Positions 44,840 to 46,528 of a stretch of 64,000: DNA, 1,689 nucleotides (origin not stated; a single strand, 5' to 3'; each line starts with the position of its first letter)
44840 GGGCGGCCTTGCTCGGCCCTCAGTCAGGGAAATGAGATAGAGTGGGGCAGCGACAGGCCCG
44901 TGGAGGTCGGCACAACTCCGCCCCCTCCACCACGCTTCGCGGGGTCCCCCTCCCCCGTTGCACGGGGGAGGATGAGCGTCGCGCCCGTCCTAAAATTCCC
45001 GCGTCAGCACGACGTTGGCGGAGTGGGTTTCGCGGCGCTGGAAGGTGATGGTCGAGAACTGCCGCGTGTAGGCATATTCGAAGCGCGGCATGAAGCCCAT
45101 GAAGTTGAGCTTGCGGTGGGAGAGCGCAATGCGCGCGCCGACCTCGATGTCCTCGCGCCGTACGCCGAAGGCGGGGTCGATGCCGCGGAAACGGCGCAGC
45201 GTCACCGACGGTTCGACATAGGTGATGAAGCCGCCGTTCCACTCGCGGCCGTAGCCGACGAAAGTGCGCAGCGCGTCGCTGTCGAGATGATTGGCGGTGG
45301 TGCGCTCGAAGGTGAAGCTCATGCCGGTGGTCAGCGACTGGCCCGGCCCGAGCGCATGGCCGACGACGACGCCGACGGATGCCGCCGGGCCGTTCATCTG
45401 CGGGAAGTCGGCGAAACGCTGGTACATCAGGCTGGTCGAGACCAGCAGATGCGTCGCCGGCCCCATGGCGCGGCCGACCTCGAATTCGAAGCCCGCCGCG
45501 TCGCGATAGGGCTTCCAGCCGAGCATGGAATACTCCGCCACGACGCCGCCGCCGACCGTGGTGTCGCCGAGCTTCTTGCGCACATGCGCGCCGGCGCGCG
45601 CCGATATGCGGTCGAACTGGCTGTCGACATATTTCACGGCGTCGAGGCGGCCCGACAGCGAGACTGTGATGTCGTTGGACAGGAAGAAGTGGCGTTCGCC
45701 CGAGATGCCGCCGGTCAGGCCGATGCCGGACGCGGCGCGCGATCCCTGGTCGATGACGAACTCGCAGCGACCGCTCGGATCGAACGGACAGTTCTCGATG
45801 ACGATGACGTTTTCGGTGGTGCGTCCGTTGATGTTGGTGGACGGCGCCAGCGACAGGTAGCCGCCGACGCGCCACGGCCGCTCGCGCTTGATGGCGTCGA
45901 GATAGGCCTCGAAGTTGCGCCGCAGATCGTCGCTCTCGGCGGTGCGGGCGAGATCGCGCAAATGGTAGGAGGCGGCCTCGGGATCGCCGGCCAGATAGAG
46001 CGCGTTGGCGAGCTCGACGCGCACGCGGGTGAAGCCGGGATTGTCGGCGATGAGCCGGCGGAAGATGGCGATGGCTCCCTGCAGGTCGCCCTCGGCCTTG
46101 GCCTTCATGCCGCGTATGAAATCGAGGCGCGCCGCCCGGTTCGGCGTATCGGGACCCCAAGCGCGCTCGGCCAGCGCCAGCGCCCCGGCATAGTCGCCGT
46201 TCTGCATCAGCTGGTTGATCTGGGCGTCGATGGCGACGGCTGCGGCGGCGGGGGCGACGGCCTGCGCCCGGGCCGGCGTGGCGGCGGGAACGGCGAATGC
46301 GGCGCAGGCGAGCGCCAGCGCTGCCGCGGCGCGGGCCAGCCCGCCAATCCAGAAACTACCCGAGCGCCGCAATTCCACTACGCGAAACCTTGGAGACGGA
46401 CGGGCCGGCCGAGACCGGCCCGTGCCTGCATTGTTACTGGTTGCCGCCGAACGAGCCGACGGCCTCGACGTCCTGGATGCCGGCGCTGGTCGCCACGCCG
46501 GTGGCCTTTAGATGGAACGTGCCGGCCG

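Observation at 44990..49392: Slam-like DUF560 outer-membrane protein preceded by three tandem paralogous TbpB-like lipoproteins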

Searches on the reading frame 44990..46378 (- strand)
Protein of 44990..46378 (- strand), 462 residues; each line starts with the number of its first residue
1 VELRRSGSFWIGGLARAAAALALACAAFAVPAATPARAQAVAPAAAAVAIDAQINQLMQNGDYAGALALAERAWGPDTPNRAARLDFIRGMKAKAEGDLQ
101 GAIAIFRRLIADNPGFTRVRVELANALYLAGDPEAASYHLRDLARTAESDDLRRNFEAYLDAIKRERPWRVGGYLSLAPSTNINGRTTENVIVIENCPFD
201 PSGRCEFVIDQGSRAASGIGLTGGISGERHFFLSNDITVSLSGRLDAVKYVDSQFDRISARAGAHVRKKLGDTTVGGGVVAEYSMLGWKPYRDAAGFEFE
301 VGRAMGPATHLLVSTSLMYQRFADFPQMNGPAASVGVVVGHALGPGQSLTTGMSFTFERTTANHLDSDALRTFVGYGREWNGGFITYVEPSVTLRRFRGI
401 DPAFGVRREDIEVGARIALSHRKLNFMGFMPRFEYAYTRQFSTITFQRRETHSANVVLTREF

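Call 3: search_protein_families(library=pfam, proteins=[window:44990-46378:-], max_evalue=1)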
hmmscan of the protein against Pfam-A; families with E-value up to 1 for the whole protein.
window:44990-46378:- (462 aa): 11 families
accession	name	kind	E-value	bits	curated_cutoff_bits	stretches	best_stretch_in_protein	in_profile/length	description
PF04575.19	SlipAM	-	9.4e-30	104.6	22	1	169-462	1-288/288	Surface lipoprotein assembly modifier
PF14559.12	TPR_19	-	8.4e-12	45.7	25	2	95-149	3-57/68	Tetratricopeptide repeat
PF24575.1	TPR_Slam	-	1.6e-07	32.1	35.2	1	85-137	49-101/104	Surface lipoprotein assembly modifier, N-terminal TPR repeats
PF07719.23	TPR_2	-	0.00018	21.8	27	0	89-115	7-33/34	Tetratricopeptide repeat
PF13428.12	TPR_14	-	0.0014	19.6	23.5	1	94-125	12-43/44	Tetratricopeptide repeat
PF13432.12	TPR_16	-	0.0023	18.8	32.7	1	94-145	8-59/65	Tetratricopeptide repeat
PF13424.12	TPR_12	-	0.004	17.7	30.1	1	92-147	19-75/77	Tetratricopeptide repeat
PF13174.12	TPR_6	-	0.04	15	26.3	0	95-114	12-31/33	Tetratricopeptide repeat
PF12895.13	ANAPC3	-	0.063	14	27.2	1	98-143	4-49/82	Anaphase-promoting complex, cyclosome, subunit 3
PF13374.12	TPR_10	-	0.14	12.6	27.5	0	57-73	12-28/42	Tetratricopeptide repeat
PF14561.12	TPR_20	-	0.32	11.8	25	1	103-167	8-75/90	Tetratricopeptide repeat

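Call 4: search_protein_families(library=ncbifam, proteins=[window:44990-46378:-], max_evalue=1)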
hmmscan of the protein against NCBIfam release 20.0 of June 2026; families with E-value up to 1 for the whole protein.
window:44990-46378:- (462 aa): 4 families
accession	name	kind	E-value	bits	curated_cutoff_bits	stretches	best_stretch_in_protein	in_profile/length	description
TIGR02917.1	PEP_TPR_lipo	equivalog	0.0088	13.9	312.2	1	58-144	814-898/899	XrtA/PEP-CTERM system TPR-repeat protein PrsT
NF047371.1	FlcA_CTERM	equivalog_domain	0.053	12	300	1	83-151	473-541/646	periplasmic flagellar collar protein FlcA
NF052415.1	T3SS_chap_SctY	equivalog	0.13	12.8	70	0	101-151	24-74/106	type III secretion apparatus assembly chaperone SctY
NF008520.0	PRK11447.1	equivalog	0.13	9.9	858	1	59-149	124-213/1157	cellulose synthase complex outer membrane protein BcsC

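Call 9: search_solved_structures(query=window:44990-46378:-, max_evalue=1)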
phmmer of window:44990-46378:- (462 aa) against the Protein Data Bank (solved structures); distinct sequences matched with E-value up to 1: 24.
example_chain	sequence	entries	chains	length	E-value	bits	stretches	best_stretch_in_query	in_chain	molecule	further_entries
9qhb_A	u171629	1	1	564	5.8e-07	31.8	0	56-155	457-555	Engineered tetratricopeptide repeat protein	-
8bu0_A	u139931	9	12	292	7.9e-05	24.7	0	55-151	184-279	Consensus tetratricopeptide repeat protein | Crystal structure of an 8-repeat consensus TPR superhelix with Zinc. | Monomer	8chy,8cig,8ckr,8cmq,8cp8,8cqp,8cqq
1w3b_A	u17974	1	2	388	0.00024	23.1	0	93-137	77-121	UDP-N-ACETYLGLUCOSAMINE--PEPTIDE N-ACETYLGLUCOSAMINYLTRANSFERASE 110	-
6eou_A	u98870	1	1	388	0.00024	23.1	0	93-137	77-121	UDP-N-acetylglucosamine--peptide N-acetylglucosaminyltransferase 110 kDa subunit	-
9qhc_A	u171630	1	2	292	0.00028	22.9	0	56-144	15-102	Engineered tetratricopeptide repeat protein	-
7ntf_A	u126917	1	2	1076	0.00058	21.9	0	93-137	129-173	Isoform 1 of UDP-N-acetylglucosamine--peptide N-acetylglucosaminyltransferase 110 kDa subu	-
7yea_A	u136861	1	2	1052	0.00059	21.8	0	93-137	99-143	UDP-N-acetylglucosamine--peptide N-acetylglucosaminyltransferase 110 kDa subunit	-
7yeh_B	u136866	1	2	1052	0.00062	21.8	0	93-137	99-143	UDP-N-acetylglucosamine--peptide N-acetylglucosaminyltransferase 110 kDa subunit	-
7obi_A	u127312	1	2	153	0.013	17.4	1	49-139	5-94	CTPR-rv4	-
1na0_A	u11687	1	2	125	0.051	15.4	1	55-153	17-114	designed protein CTPR3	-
3kd7_A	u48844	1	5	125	0.071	15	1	47-137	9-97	CTPR390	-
8ch0_A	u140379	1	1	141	0.1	14.4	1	55-141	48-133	Consensus tetratricopeptide repeat protein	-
2fo7_A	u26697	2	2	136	0.11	14.4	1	55-141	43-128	SYNTHETIC CONSENSUS TPR PROTEIN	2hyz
6tka_AAA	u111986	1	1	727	0.13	14.1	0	75-146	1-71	UDP-N-acetylglucosamine--peptide N-acetylglucosaminyltransferase 110 kDa subunit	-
6q4m_A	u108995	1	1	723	0.5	12.2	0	78-146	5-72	UDP-N-acetylglucosamine--peptide N-acetylglucosaminyltransferase 110 kDa subunit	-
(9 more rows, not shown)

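Call 11: find_homologous_proteins(query=window:44990-46378:-, max_evalue=0.00001)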
Query window:44990-46378:- (462 aa): 12 proteins with E <= 0.00001 among 8000 candidates.
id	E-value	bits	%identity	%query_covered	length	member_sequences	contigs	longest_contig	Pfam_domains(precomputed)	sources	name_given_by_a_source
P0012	2.8e-278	941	96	89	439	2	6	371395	PF14559.13,PF24575.2,PF04575.20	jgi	jgi:hypothetical protein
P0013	9.8e-249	843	85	90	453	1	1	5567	PF14559.13,PF24575.2,PF04575.20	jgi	jgi:hypothetical protein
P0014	1.7e-232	790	75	100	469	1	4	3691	PF14559.13,PF24575.2,PF04575.20,PF13432.13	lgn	-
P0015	2.6e-201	687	71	90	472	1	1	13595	PF14559.13,PF24575.2,PF04575.20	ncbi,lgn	-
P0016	2.5e-186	638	66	89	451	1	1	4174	PF14559.13,PF24575.2,PF04575.20,PF13432.13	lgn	-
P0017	3.4e-186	637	63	97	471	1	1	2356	PF14559.13,PF24575.2,PF04575.20,PF07719.24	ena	-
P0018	5.0e-184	630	65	92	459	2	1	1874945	PF14559.13,PF24575.2,PF04575.20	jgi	jgi:hypothetical protein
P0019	4.8e-128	446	49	91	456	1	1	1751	PF07721.21,PF14559.13,PF24575.2,PF04575.20,PF13428.13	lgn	-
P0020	6.6e-127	442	49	96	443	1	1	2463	PF14559.13,PF24575.2,PF04575.20,PF13428.13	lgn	-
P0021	5.2e-120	419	46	92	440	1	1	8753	PF07721.21,PF14559.13,PF24575.2,PF04575.20,PF13428.13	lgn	-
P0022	1.4e-117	411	44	98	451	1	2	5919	PF14559.13,PF24575.2,PF04575.20,PF13428.13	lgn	-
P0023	1.2e-116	408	45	96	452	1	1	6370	PF14559.13,PF24575.2,PF04575.20,PF13428.13,PF07719.24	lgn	-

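Call 15: find_related_loci(query=A3, collection=genome_contigs, flank=6000)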
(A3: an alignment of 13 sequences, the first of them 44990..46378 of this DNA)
Query A3 (462 aa) in genome_contigs; peptide patterns used: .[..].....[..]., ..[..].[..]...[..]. (x = any residue, [..] = any of these).
153 stretches matched a pattern; 41 encode a relative of the query (tblastn E <= 1e-3); 41 distinct loci.
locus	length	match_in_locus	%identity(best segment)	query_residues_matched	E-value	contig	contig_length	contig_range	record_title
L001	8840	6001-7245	71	49-462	0e+0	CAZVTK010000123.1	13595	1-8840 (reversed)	MAG TPA_asm: uncultured Mesorhizobium sp. isolate SRP329715_co2_164 genome assembly, contig: NODE_8498_length_13595_cov_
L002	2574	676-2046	29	22-462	1e-37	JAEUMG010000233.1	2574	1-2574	MAG: Hyphomicrobiales bacterium isolate new MAG-141 k141_3426825, whole genome shotgun sequence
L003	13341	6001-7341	28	14-462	6e-36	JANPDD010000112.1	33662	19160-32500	MAG: Hyphomicrobiales bacterium isolate VAR_78_metabat_42 VAR_78_k141_3377256, whole genome shotgun sequence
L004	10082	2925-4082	28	79-462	1e-34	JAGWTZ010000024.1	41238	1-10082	MAG: Alphaproteobacteria bacterium isolate REEB385 contig-150_732, whole genome shotgun sequence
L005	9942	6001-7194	27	64-462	2e-34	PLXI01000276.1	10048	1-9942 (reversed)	MAG: Hyphomicrobiales bacterium isolate palsa_927 73.20120700_P3D.467_contig_148547, whole genome shotgun sequence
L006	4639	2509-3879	26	25-462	4e-33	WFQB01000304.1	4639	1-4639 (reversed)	MAG: Parvularculaceae bacterium isolate S012_90 k151_89453, whole genome shotgun sequence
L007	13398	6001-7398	25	6-462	9e-33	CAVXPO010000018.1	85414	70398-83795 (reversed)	MAG: uncultured Alphaproteobacteria bacterium isolate MFD04651.bin.1.149 genome assembly, contig: contig_46739, whole ge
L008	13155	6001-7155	27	75-462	1e-37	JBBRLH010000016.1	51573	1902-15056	MAG: Hyphomicrobiales bacterium isolate La1_concoct.301 LA1C_C.301_k141_2410809L_51573_cov_22.3063, whole genome shotgun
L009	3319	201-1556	26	22-462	3e-31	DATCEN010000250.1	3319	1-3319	MAG TPA_asm: Aestuariivirga sp. isolate SMAG_U7754 k141_253639, whole genome shotgun sequence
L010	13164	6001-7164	25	79-462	3e-31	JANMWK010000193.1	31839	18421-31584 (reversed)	MAG: Hyphomicrobiales bacterium isolate OTE_88_metabat_297 OTE_88_k141_3567341, whole genome shotgun sequence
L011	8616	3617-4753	26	75-462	5e-31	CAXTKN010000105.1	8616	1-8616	MAG TPA_asm: uncultured Aestuariivirga sp. isolate public_SRR11456923_metawrap_bin.3 genome assembly, contig: public_SRR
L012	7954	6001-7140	26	79-462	1e-29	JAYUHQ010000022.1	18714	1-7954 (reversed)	MAG: Aestuariivirga sp. isolate GFS_8503 GFS_8503_21, whole genome shotgun sequence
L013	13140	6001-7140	27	79-462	2e-29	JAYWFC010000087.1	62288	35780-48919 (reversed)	MAG: Aestuariivirga sp. isolate GL98_UP_metabinner_7 GL98_UP_metabinner_7_86, whole genome shotgun sequence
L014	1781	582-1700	27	87-462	2e-29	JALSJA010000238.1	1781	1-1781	MAG: Parvularculaceae bacterium isolate 354-166_metabat2_scaf2bin.062 354-166_scaffold_51093_c1, whole genome shotgun se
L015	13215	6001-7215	24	61-462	5e-29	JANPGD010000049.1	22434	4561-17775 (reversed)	MAG: Hyphomicrobiales bacterium isolate VAR_69_metabat_406 VAR_69_k141_4059668, whole genome shotgun sequence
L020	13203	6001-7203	25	53-462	5e-25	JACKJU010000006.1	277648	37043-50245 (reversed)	MAG: Nitratireductor sp. isolate HK-STAS-PROT-47 HK-STAS-PROT-47_6, whole genome shotgun sequence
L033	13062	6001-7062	24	102-462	2e-16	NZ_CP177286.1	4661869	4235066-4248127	Hoeflea sp. Naph1 chromosome, complete genome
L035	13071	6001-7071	24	99-462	1e-15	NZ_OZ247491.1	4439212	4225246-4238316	MAG: Hoeflea sp. isolate 7db74541-cf78-4fb0-a912-ec26e8395d3e chromosome 1, complete sequence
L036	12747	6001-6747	28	2-271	3e-13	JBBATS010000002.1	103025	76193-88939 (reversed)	MAG: Chakrabartia sp. isolate EUL_277 ctg2-EUL_277, whole genome shotgun sequence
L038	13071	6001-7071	25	97-462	1e-11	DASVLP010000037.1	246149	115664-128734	MAG TPA_asm: Sphingomonadaceae bacterium isolate SMAG_U3076 k141_184329, whole genome shotgun sequence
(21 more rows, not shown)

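Call 34: find_encoding_contigs(protein=P0018, flank=10000, max_places=3)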
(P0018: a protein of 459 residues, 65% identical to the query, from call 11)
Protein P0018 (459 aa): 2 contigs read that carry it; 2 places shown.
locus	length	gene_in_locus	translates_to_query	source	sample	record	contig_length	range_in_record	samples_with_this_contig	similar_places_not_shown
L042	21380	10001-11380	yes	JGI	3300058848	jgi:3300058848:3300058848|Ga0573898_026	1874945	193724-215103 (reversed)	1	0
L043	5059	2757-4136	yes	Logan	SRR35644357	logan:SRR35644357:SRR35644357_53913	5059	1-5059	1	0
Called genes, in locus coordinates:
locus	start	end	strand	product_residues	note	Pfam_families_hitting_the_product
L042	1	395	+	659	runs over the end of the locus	PF05787:PhoX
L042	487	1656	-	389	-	PF07995:GSDH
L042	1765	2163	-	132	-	PF00892:EamA (weak)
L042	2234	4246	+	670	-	-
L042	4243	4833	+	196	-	PF07811:TadE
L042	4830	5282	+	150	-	PF07811:TadE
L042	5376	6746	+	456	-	PF01654:Cyt_bd_oxida_I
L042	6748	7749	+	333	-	PF02322:Cyt_bd_oxida_II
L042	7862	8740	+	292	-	-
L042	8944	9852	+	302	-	PF01298:TbpB_B_D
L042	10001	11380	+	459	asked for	PF24575:TPR_Slam, PF14559:TPR_19, PF04575:SlipAM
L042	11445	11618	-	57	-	-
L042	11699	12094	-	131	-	-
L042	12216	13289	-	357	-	PF03444:WHD_HrcA (weak), PF01628:HrcA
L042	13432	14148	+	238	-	PF01138:RNase_PH, PF03725:RNase_PH_C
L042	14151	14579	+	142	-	PF00903:Glyoxalase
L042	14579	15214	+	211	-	PF01725:Ham1p_like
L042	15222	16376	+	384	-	PF04055:Radical_SAM, PF06969:HemN_C (weak)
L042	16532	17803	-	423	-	PF03825:Nuc_H_symport (faint), PF00083:Sugar_tr, PF07690:MFS_1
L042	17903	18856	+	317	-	PF00590:TP_methylase, PF23016:RsmI_C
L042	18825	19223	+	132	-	PF02021:UPF0102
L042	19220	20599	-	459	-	PF00067:p450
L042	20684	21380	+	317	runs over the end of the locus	PF00351:Biopterin_H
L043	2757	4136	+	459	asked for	PF24575:TPR_Slam, PF14559:TPR_19, PF04575:SlipAM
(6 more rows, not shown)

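Call 35: find_encoding_contigs(protein=P0012, flank=10000, max_places=3)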
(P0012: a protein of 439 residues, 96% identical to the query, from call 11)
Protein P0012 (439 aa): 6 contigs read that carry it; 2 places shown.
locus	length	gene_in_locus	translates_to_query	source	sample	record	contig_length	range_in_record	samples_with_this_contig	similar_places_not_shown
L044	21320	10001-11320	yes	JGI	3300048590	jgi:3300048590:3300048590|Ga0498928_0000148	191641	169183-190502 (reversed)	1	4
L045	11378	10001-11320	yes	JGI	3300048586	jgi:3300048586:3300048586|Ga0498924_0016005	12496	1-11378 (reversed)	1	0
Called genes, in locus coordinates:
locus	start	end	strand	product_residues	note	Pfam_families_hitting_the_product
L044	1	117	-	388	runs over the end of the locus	PF07995:GSDH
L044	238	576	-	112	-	-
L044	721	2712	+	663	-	PF13400:Tad (weak)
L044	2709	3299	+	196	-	PF07811:TadE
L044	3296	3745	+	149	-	PF07811:TadE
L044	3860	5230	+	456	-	PF01654:Cyt_bd_oxida_I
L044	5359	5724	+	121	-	PF04480:DUF559, PF18741:MTES_1575 (weak)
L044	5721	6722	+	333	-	PF02322:Cyt_bd_oxida_II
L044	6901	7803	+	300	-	PF08794:FHBP_C (weak), PF01298:TbpB_B_D (weak)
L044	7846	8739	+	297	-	PF01298:TbpB_B_D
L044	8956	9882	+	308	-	PF01298:TbpB_B_D (weak)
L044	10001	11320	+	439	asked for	PF24575:TPR_Slam (weak), PF14559:TPR_19, PF04575:SlipAM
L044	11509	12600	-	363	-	PF07433:DUF1513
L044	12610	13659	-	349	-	PF09375:Peptidase_M75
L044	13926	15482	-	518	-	PF06537:DHOR, PF00034:Cytochrom_C (faint)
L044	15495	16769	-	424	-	PF09375:Peptidase_M75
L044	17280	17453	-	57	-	-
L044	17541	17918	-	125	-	-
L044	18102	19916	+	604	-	PF00009:GTP_EFTU, PF01926:MMR_HSR1 (weak), PF03144:GTP_EFTU_D2, PF14492:EFG_III (faint), PF00679:EFG_C, PF06421:LepA_C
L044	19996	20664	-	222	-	-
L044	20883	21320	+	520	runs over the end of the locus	PF24389:ORC-CDC6-like (faint)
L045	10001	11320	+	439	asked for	PF24575:TPR_Slam (weak), PF14559:TPR_19, PF04575:SlipAM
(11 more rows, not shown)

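Call 48: find_encoding_contigs(protein=P0021, flank=8000, max_places=2)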
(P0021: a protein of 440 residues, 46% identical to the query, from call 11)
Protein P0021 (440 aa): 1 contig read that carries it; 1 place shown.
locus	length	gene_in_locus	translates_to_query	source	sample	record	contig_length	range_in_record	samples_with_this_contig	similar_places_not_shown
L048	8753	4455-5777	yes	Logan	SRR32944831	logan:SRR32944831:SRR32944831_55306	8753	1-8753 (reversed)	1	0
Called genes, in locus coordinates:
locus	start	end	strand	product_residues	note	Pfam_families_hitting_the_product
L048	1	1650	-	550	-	?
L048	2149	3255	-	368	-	PF00196:GerE (weak)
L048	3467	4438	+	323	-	PF01298:TbpB_B_D (weak)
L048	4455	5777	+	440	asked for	PF07721:TPR_4 (faint), PF13428:TPR_14 (faint), PF24575:TPR_Slam, PF14559:TPR_19 (weak), PF04575:SlipAM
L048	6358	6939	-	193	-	-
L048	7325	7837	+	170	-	PF00582:Usp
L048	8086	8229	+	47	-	-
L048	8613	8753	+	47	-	?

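Call 49: find_encoding_contigs(protein=P0013, flank=8000, max_places=2)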
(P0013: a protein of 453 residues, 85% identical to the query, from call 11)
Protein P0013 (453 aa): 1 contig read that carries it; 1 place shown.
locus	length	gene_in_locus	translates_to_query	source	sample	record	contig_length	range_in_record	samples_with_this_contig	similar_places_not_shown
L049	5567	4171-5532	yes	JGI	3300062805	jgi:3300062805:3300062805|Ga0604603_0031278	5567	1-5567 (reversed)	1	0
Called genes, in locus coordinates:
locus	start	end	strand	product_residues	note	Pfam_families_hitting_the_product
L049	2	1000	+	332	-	?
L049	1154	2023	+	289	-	-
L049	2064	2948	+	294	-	PF01298:TbpB_B_D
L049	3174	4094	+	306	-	-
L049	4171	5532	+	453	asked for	PF24575:TPR_Slam, PF14559:TPR_19, PF04575:SlipAM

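Call 53: search_protein_families(library=pfam, proteins=[L001:7256-8341:-, L001:4907-5830:+, L042:7862-8740:+, L048:3467-4438:+, L049:3174-4094:+, L020:4740-5843:+, L033:4618-5694:+, L010:4585-5742:+, L036:3388-5985:+], max_evalue=0.01)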
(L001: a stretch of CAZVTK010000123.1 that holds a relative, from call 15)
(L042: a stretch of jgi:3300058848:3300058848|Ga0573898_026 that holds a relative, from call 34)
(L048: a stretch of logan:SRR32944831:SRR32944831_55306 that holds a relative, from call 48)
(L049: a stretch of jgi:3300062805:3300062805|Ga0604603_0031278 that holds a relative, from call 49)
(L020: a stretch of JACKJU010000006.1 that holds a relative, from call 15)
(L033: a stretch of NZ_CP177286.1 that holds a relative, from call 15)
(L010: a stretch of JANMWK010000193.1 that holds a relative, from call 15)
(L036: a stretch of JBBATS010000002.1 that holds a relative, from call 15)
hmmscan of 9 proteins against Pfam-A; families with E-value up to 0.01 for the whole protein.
L001:7256-8341:- (361 aa): 1 family
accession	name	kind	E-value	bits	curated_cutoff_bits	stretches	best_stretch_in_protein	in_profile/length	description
PF07433.17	DUF1513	-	1.1e-111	373.2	27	1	56-360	2-303/304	Protein of unknown function (DUF1513)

L001:4907-5830:+ (307 aa): 1 family
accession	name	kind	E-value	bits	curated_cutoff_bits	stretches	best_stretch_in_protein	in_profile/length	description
PF01298.24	TbpB_B_D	-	5.1e-07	30.7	26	1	173-306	1-126/126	C-lobe and N-lobe beta barrels of Tf-binding protein B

L042:7862-8740:+ (292 aa): 1 family
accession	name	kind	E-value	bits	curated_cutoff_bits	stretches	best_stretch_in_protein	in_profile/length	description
PF01298.24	TbpB_B_D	-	7.9e-05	23.6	26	1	152-290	1-124/126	C-lobe and N-lobe beta barrels of Tf-binding protein B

L048:3467-4438:+ (323 aa): 2 families
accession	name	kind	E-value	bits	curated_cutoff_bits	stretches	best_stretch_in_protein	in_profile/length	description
PF01298.24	TbpB_B_D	-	5.3e-06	27.4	26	1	178-323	4-126/126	C-lobe and N-lobe beta barrels of Tf-binding protein B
PF08794.16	FHBP_C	-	0.0028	18.9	28.1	0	227-297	34-96/97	Factor H binding protein, C-terminal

L049:3174-4094:+ (306 aa): 0 families

L020:4740-5843:+ (367 aa): 1 family
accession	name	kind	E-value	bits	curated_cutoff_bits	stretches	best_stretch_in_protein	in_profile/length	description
PF01298.24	TbpB_B_D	-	3.6e-09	37.6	26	1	219-341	1-109/126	C-lobe and N-lobe beta barrels of Tf-binding protein B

L033:4618-5694:+ (358 aa): 1 family
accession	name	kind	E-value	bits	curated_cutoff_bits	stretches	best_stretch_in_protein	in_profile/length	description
PF01298.24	TbpB_B_D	-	4.9e-11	43.7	26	1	210-341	1-110/126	C-lobe and N-lobe beta barrels of Tf-binding protein B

L010:4585-5742:+ (385 aa): 1 family
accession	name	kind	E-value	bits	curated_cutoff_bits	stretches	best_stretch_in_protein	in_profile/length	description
PF01298.24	TbpB_B_D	-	8.7e-10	39.6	26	1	205-383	1-123/126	C-lobe and N-lobe beta barrels of Tf-binding protein B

L036:3388-5985:+ (865 aa): 2 families
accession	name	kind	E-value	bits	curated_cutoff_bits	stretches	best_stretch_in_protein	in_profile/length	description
PF01298.24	TbpB_B_D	-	1.7e-18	67.8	26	3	745-855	1-123/126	C-lobe and N-lobe beta barrels of Tf-binding protein B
PF08794.16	FHBP_C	-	0.00037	21.8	28.1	0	744-838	2-93/97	Factor H binding protein, C-terminal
